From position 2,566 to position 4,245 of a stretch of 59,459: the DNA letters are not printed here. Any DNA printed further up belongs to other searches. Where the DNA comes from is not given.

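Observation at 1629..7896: TerY-P-type vWA/PP2C/kinase triad expanded to six translationally coupled genes with two membrane proteins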

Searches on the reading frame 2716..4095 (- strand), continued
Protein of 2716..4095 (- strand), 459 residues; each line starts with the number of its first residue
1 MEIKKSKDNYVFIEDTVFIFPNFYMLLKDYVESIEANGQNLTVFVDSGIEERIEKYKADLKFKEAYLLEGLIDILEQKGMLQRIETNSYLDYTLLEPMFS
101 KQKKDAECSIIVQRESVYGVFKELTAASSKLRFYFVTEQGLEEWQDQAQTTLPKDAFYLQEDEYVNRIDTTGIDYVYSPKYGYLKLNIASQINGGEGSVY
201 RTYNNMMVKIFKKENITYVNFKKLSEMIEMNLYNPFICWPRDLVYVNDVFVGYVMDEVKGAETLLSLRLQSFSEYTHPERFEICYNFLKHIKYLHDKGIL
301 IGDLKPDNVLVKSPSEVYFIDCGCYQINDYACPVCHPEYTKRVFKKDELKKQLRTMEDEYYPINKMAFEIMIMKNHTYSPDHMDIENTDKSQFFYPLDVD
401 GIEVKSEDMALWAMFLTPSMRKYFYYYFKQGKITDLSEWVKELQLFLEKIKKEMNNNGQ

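Call 72: search_protein_families(library=pfam, proteins=[L040:717-1493:+, L040:1453-3246:+, L040:3246-3677:+, L040:13145-13891:+, L040:13914-14786:+, L040:14871-15572:+, L040:15659-17269:+, L039:12011-12988:+, L039:14533-15675:+, L039:15688-17964:+], max_evalue=0.01)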
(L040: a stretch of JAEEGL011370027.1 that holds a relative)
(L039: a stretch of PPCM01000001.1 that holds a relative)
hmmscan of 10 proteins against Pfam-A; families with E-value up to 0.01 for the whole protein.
L040:717-1493:+ (258 aa): 3 families
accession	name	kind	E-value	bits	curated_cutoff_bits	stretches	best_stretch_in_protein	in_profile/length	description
PF00005.33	ABC_tran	-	1.5e-28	100.6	25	1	22-164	2-136/137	ABC transporter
PF13304.12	AAA_21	-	3e-10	41.1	27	1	123-194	224-298/304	AAA domain, putative AbiEii toxin, Type IV TA system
PF13476.12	AAA_23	-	0.00029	22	27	1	21-58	10-45/201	AAA domain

L040:1453-3246:+ (597 aa): 0 families

L040:3246-3677:+ (143 aa): 1 family
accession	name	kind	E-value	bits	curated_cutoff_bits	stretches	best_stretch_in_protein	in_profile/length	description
PF03652.20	RuvX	-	6.6e-40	137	29.2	1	1-138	1-133/134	Holliday junction resolvase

L040:13145-13891:+ (248 aa): 1 family
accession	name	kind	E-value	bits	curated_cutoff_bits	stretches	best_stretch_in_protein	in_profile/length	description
PF00318.25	Ribosomal_S2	-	2.9e-95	318.1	26.1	1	9-225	1-215/216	Ribosomal protein S2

L040:13914-14786:+ (290 aa): 2 families
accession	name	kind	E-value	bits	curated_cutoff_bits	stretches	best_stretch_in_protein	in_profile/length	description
PF00889.24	EF_TS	-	1.2e-60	205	27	1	70-268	1-204/204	Elongation factor TS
PF25025.1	EF-Ts_N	-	1.6e-06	28.4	33.2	1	7-45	16-55/60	Elongation factor Ts, mitochondrial, N-terminal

L040:14871-15572:+ (233 aa): 2 families
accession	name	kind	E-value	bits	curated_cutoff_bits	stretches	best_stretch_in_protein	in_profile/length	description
PF00696.33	AA_kinase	-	2.2e-38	132.7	24.9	1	4-209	1-231/234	Amino acid kinase family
PF02302.22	PTS_IIB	-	0.0047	18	23.6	0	73-101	9-37/90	PTS system, Lactose/Cellobiose specific IIB subunit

L040:15659-17269:+ (536 aa): 2 families
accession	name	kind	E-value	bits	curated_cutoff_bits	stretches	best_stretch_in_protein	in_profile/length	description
PF09479.16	Flg_new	-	3.2e-16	59.6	27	2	107-141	8-41/65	Listeria-Bacteroides repeat domain (List_Bact_rpt)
PF05709.17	Sipho_tail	-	0.0021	18.7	24.2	1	100-163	6-68/118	Phage tail protein RIFT-related domain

L039:12011-12988:+ (325 aa): 8 families
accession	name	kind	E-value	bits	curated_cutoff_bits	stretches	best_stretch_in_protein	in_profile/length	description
PF13421.11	Band_7_1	-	1.5e-16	61.1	24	1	102-246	68-204/211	SPFH domain-Band 7 family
PF13240.11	Zn_Ribbon_1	-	3e-10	40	25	2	274-294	2-22/23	zinc-ribbon domain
PF12773.13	DZR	-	3.2e-10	40.4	27.3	1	274-319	1-45/45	Double zinc ribbon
PF01145.31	Band_7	-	2.4e-06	28.1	23.6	1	136-256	60-166/176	SPFH domain / Band 7 family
PF13248.11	Zn_ribbon_3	-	4.6e-06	26.3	27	1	272-295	3-26/26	zinc-ribbon domain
PF17032.10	Zn_ribbon_15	-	6.3e-05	24.1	28.9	0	268-292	49-73/73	zinc-ribbon family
PF10571.15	UPF0547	-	0.00029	21.3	29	1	300-319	2-21/26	Uncharacterised protein family UPF0547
PF18912.6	DZR_2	-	0.00042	20.5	27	0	266-305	16-56/56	Double zinc ribbon domain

L039:14533-15675:+ (380 aa): 24 families
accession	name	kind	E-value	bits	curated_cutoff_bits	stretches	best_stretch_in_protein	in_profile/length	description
PF00004.35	AAA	-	2.8e-42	144.7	21.2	1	152-283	2-131/131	ATPase family associated with various cellular activities (AAA)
PF17862.7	AAA_lid_3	-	4.1e-08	33.1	27.2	1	307-352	3-43/45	AAA+ lid domain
PF05496.18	RuvB_N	-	7.1e-08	32.8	27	1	144-221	29-98/159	Holliday junction DNA helicase RuvB P-loop domain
PF06068.19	TIP49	-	6.7e-07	29.2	23.8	1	144-203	46-107/347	TIP49 P-loop domain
PF13401.12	AAA_22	-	9.3e-06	26.4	27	1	149-219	6-96/130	AAA domain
PF07724.20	AAA_2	-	1.1e-05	26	27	1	152-233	7-90/166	AAA domain (Cdc48 subfamily)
PF13481.12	AAA_25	-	0.00013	22.1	27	0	147-169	32-54/195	AAA domain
PF07728.20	AAA_5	-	0.00015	22.3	22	1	152-234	3-93/139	AAA domain (dynein-related subfamily)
PF13191.12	AAA_16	-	0.00016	22.7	32.6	1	147-184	23-63/167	AAA ATPase domain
PF05673.19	DUF815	-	0.00027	20.6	23.8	1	98-215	12-115/249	Protein of unknown function (DUF815)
PF13207.12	AAA_17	-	0.00029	21.6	27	1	154-195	1-42/136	AAA domain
PF13238.12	AAA_18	-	0.0003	21.7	29.4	1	152-243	2-89/128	AAA domain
PF13173.12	AAA_14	-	0.00031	21.2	27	1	152-225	6-75/129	AAA domain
PF00910.28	RNA_helicase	-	0.00032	21.6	21.5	1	152-238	2-78/105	RNA helicase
PF01695.23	IstB_IS21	-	0.0016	18.4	24.1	1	152-217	96-163/238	IstB-like ATP binding protein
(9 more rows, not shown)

L039:15688-17964:+ (758 aa): 2 families
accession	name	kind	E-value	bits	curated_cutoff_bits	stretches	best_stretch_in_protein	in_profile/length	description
PF13676.11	TIR_2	-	4.6e-11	43.7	28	1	155-287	1-118/122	TIR domain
PF07719.23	TPR_2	-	0.0058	17.1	27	0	648-675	5-32/34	Tetratricopeptide repeat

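Call 84: find_encoding_contigs(protein=P0120, flank=6000, max_places=2)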
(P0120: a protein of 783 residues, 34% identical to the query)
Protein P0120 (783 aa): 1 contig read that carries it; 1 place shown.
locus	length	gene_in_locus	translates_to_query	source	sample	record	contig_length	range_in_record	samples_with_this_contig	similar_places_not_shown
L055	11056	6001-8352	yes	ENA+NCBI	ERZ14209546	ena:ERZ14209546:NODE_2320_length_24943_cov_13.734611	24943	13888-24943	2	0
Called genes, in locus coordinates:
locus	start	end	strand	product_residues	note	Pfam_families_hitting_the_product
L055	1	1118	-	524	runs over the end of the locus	PF04055:Radical_SAM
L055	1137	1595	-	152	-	PF01475:FUR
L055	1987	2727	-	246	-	PF11967:RecO_N, PF02565:RecO_C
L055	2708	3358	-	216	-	PF04367:DUF502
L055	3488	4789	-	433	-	PF00202:Aminotran_3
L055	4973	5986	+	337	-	-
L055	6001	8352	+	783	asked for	PF00069:Pkinase (weak), PF13451:zf_Tbcl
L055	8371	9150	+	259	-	PF13519:VWA_2 (weak), PF00092:VWA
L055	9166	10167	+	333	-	PF13672:PP2C_2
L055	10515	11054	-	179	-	?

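Call 85: find_encoding_contigs(protein=P0122, flank=6000, max_places=2)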
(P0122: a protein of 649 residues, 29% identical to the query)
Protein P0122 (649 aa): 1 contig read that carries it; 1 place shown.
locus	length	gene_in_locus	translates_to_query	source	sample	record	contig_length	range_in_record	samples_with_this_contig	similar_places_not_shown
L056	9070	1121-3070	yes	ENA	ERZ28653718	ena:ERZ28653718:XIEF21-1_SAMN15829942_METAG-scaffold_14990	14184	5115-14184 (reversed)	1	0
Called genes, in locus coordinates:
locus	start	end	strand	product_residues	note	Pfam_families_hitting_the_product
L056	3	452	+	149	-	?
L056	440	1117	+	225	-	-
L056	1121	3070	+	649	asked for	PF12869:tRNA_anti-like, PF00069:Pkinase, PF13451:zf_Tbcl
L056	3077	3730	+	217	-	PF00092:VWA (weak)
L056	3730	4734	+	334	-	PF13672:PP2C_2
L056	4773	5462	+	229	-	-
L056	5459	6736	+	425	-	PF00069:Pkinase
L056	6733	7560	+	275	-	PF13672:PP2C_2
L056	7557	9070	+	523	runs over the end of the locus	-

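Call 88: search_dna_similar(query=window:2716-4095:-, collection=plasmids, mode=protein, max_rows=10)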
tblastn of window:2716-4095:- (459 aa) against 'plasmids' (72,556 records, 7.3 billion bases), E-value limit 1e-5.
Records with a match: 11; places in all: 11; records where one place covers at least 80% of the query: 1.
Best place of each record, by identity: <60% 11.
By first word of the organism name: Rhizobium 3; Mesorhizobium 2; Fusobacterium 1; Lysinibacillus 1; Paenarthrobacter 1; Deinococcus 1; Ralstonia 1; Pseudomonas 1.
By predicted mobility (MOB-suite, as given by PLSDB): conjugative 6; non-mobilizable 4; mobilizable 1.
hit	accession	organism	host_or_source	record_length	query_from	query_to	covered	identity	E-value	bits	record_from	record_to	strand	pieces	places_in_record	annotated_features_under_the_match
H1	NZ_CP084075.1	Fusobacterium vincentii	-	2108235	22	448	93%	27.5%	2e-32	138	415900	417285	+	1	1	none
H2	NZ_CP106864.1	Lysinibacillus capsici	water,water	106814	198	444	54%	28.8%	5e-20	100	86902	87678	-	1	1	CFI-box-CTERM domain-containing protein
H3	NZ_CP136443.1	Paenarthrobacter sp. AT5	atrazine-producing pesticide factory ...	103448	207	448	53%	25.4%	2e-17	93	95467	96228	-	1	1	PIN domain-containing protein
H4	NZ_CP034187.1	Deinococcus psychrotolerans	whole organism,R2A medium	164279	193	428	51%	24.7%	4e-10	70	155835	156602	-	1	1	protein kinase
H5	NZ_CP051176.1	Ralstonia solanacearum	Whole organism,tomato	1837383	194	452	56%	22.2%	5e-8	63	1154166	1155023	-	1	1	none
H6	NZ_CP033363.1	Mesorhizobium sp. NZP2077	cell culture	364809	194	457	58%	20.9%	2e-6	58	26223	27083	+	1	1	hypothetical protein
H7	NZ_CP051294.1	Mesorhizobium sp. NZP2077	cell culture,Lotus corniculatus nodule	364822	194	457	58%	20.9%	2e-6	58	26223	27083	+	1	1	hypothetical protein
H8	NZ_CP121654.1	Rhizobium sp. CB3171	Calliandra calothyrsus,cell culture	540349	185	389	45%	24.1%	2e-9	68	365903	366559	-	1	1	protein kinase domain-containing protein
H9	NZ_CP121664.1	Rhizobium sp. CB3090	Gliricidia sp.,cell culture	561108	194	389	43%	24.3%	4e-9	67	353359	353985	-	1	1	protein kinase domain-containing protein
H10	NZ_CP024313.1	Rhizobium sp. NXC24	Phaseolus vulgaris,cell culture,plant ...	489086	194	389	43%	23.3%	2e-8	65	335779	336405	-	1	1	protein kinase domain-containing protein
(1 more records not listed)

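Call 89: search_dna_similar(query=window:2716-4095:-, collection=phages, mode=protein, max_rows=10)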
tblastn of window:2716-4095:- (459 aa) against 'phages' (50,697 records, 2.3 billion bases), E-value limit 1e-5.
Records with a match: 1; places in all: 1; records where one place covers at least 80% of the query: 0.
Best place of each record, by identity: <60% 1.
By first word of the organism name: Bacteriophage 1.
By host as written in the record: - 1.
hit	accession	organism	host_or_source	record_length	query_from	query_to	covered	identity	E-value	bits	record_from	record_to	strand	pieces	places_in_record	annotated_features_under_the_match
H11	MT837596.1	Bacteriophage sp.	human fecal samples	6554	121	322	44%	28.3%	2e-8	63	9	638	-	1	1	record has no annotation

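Call 90: get_annotated_region(hit=H1, flank=9000)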
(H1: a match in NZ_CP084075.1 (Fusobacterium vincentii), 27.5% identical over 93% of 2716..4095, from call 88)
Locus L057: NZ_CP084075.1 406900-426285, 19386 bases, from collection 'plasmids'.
description: Fusobacterium vincentii strain SB055 plasmid pSB055A, complete sequence
organism: Fusobacterium vincentii (NCBI taxid 155615)
taxonomy: Bacteria; Fusobacteriota; Fusobacteriia; Fusobacteriales; Fusobacteriaceae; Fusobacterium; Fusobacterium vincentii
host: -; source: -; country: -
typing (MOB-suite, as given by PLSDB): non-mobilizable
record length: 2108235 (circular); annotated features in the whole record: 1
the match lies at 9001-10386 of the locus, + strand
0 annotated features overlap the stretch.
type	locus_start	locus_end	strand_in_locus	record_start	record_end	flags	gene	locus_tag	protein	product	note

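Call 91: get_annotated_region(hit=H3, flank=6000)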
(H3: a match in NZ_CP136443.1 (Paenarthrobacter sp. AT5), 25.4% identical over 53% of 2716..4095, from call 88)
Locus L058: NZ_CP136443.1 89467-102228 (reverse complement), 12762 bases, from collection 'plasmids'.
description: Paenarthrobacter sp. AT5 plasmid unnamed2, complete sequence
organism: Paenarthrobacter sp. AT5 (NCBI taxid 2973089)
taxonomy: Bacteria; Actinomycetota; Actinomycetes; Micrococcales; Micrococcaceae; Paenarthrobacter; Paenarthrobacter sp. AT5
host: -; source: atrazine-producing pesticide factory contaminated soil; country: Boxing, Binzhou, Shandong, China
typing (MOB-suite, as given by PLSDB): conjugative; relaxase MOBP; mating-pair formation MPF_T
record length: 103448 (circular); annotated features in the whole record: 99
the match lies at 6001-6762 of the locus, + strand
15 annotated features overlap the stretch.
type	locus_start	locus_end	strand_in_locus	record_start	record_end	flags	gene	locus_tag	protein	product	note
CDS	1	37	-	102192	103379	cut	-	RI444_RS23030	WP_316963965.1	TDT family transporter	-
CDS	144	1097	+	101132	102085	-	-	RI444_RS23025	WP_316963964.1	LysR family transcriptional regulator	-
CDS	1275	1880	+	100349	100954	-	-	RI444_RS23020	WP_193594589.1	recombinase family protein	GO:0006310 - DNA recombination [Evidence IEA]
CDS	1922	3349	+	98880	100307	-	-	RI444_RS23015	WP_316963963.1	Mu transposase C-terminal domain-containing protein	-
CDS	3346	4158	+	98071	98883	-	-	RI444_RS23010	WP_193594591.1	AAA family ATPase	-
CDS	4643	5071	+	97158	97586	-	-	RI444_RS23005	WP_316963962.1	helix-turn-helix domain-containing protein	-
CDS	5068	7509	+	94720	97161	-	-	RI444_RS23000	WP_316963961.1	PIN domain-containing protein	-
CDS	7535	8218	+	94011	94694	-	-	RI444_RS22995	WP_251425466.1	VWA domain-containing protein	-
CDS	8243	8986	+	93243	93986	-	-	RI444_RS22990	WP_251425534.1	PP2C family serine/threonine-protein phosphatase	-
CDS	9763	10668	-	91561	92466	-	-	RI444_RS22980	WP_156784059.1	hypothetical protein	-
CDS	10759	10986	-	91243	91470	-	-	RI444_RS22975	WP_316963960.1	hypothetical protein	-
CDS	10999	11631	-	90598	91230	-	parA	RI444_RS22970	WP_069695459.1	ParA family partition ATPase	-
CDS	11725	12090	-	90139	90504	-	-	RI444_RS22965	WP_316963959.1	hypothetical protein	-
CDS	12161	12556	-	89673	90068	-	-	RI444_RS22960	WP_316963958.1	hypothetical protein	-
CDS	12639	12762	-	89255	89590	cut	-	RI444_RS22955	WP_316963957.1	hypothetical protein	-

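Call 92: search_protein_families(library=pfam, proteins=[L058:5068-7509:+, L058:4643-5071:+], max_evalue=0.01)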
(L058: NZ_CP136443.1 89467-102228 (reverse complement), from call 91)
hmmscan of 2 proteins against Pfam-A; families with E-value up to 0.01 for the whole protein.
L058:5068-7509:+ (813 aa): 3 families
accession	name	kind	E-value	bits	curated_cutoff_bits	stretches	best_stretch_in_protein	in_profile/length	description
PF00069.31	Pkinase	-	2.9e-09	37.1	31.7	1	292-493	5-202/263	Protein kinase domain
PF13638.12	PIN_4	-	9.3e-05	23.2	21.9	1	20-143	3-120/132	PIN domain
PF19974.5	TCAD9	-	0.0081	15.8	40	0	390-432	279-320/429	Ternary complex associated domain 9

L058:4643-5071:+ (142 aa): 2 families
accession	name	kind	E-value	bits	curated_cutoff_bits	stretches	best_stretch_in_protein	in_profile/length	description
PF12728.13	HTH_17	-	2.9e-12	47.1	27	1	57-106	1-50/51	Helix-turn-helix domain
PF13384.12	HTH_23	-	0.0023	18.1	24.6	1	57-79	17-39/50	Homeodomain-like domain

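Call 95: search_protein_families(library=pfam, proteins=[L057:8869-11178:+, L057:11207-11893:+, L057:11907-12974:+, L057:7916-8824:+], max_evalue=0.05)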
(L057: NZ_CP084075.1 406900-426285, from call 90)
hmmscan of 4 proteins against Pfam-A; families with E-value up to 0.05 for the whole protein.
L057:8869-11178:+ (769 aa): 5 families
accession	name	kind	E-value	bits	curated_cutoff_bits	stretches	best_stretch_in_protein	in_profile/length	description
PF00069.31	Pkinase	-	2.3e-11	44.1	31.7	1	243-441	22-212/263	Protein kinase domain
PF13638.12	PIN_4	-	5e-06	27.3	21.9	1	29-111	3-80/132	PIN domain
PF13451.12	zf_Tbcl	-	0.00071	19.9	24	1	608-645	6-44/48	Probable treble clef domain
PF07714.23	PK_Tyr_Ser-Thr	-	0.002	17.9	23.1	1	312-369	88-145/258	Protein tyrosine and serine/threonine kinase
PF01163.29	RIO1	-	0.0062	16.6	22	0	8-43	101-135/187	RIO domain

L057:11207-11893:+ (228 aa): 3 families
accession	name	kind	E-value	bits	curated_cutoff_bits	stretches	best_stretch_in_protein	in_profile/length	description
PF00092.34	VWA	-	1.6e-09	38.7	23.8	1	22-179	2-151/174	von Willebrand factor type A domain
PF13519.12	VWA_2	-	9.5e-08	33.1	27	1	23-134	2-106/107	von Willebrand factor type A domain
PF13768.12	VWA_3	-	0.012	16.1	27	0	128-177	100-144/155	von Willebrand factor type A domain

L057:11907-12974:+ (355 aa): 1 family
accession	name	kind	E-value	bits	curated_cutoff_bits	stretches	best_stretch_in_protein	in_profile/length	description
PF13672.11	PP2C_2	-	2.9e-46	158.1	24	1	30-239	2-205/209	Protein phosphatase 2C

L057:7916-8824:+ (302 aa): 4 families
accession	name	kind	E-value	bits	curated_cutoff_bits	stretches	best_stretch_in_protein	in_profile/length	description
PF01381.28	HTH_3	-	0.00088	19.7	23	1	20-68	1-49/55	Helix-turn-helix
PF12844.13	HTH_19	-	0.0035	17.6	30.2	1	20-51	4-35/64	Helix-turn-helix domain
PF13560.12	HTH_31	-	0.027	15.2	27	1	20-66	6-53/64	Helix-turn-helix domain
PF13443.12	HTH_26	-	0.039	14.6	22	0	30-68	12-51/63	Cro/C1-type HTH DNA-binding domain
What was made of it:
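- Closest known: PIN_4-kinase-. Same: An HTH gene lies upstream, with vWA and PP2C adjacent (calls 91, 92, 95).
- PIN_4-kinase fusions exist in classical triads (calls 91, 92, 95). The kinase architecture and gene order differ from classical triads (calls 84, 85, 91, 95).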

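Call 112: search_protein_families(library=pfam, proteins=[L036:6993-8252:+, L036:8410-9090:+, L036:9107-9991:+, L036:9995-10891:+, L036:11206-12576:-, L036:12521-14272:+, L036:3425-5671:+], max_evalue=0.01)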
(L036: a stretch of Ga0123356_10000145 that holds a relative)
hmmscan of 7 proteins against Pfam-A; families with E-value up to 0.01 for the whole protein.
L036:6993-8252:+ (419 aa): 2 families
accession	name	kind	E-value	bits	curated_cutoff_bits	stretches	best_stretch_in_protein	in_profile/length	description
PF00587.30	tRNA-synt_2b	-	2.8e-40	138.7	29.3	1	222-397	9-179/179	tRNA synthetase class II core domain (G, H, P, S and T)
PF02403.27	Seryl_tRNA_N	-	1.1e-22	80.8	28.2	1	1-107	1-108/108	Seryl-tRNA synthetase N-terminal domain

L036:8410-9090:+ (226 aa): 0 families

L036:9107-9991:+ (294 aa): 2 families
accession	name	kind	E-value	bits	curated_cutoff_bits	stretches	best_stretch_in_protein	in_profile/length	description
PF07786.18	HGSNAT_cat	-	3.7e-21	76.1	22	2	57-275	25-221/222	Heparan-alpha-glucosaminide N-acetyltransferase, catalytic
PF01757.29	Acyl_transf_3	-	7.3e-05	22.4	31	1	20-272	3-260/326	Acyltransferase domain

L036:9995-10891:+ (298 aa): 2 families
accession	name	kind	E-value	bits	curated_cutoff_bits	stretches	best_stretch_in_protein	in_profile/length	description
PF00069.31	Pkinase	-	8.7e-10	38.9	31.7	1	100-271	74-240/263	Protein kinase domain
PF07714.23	PK_Tyr_Ser-Thr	-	0.00076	19.3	23.1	1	117-218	94-198/258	Protein tyrosine and serine/threonine kinase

L036:11206-12576:- (456 aa): 1 family
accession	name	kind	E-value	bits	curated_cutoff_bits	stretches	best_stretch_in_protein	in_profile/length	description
PF01554.23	MatE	-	6.8e-37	127.1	24.9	2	28-188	1-160/161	MatE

L036:12521-14272:+ (583 aa): 4 families
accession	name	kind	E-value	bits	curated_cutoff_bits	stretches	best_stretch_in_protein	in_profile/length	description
PF07690.21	MFS_1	-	2.1e-36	126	33.4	3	395-577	2-178/347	Major Facilitator Superfamily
PF13347.12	MFS_2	-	2.5e-10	40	27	2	253-513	99-343/427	MFS/sugar transport protein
PF00083.30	Sugar_tr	-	3.6e-09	36.5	22.3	1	276-570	127-437/452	Sugar (and other) transporter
PF03209.21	PUCC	-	0.00089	18.8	21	0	101-141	32-69/401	PUCC protein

L036:3425-5671:+ (748 aa): 6 families
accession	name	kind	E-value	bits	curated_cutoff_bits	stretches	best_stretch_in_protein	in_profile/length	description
PF00501.34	AMP-binding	-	4.3e-63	213.8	29.9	1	247-614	5-384/384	AMP-binding enzyme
PF13193.12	AMP-binding_C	-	2.1e-23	83.5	24.5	1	664-741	1-76/76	AMP-binding enzyme C-terminal domain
PF07883.17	Cupin_2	-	2.3e-10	40.5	27.2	1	127-182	15-70/70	Cupin domain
PF12844.13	HTH_19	-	9.9e-08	32.2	30.2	1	9-68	2-61/64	Helix-turn-helix domain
PF01381.28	HTH_3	-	2.6e-07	31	23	1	11-65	1-55/55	Helix-turn-helix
PF13560.12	HTH_31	-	0.00022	21.9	27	1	8-63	3-59/64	Helix-turn-helix domain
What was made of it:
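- Tried and rejected: L036 carries a solo 298-aa kinase-domain relative among housekeeping genes (call 112).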
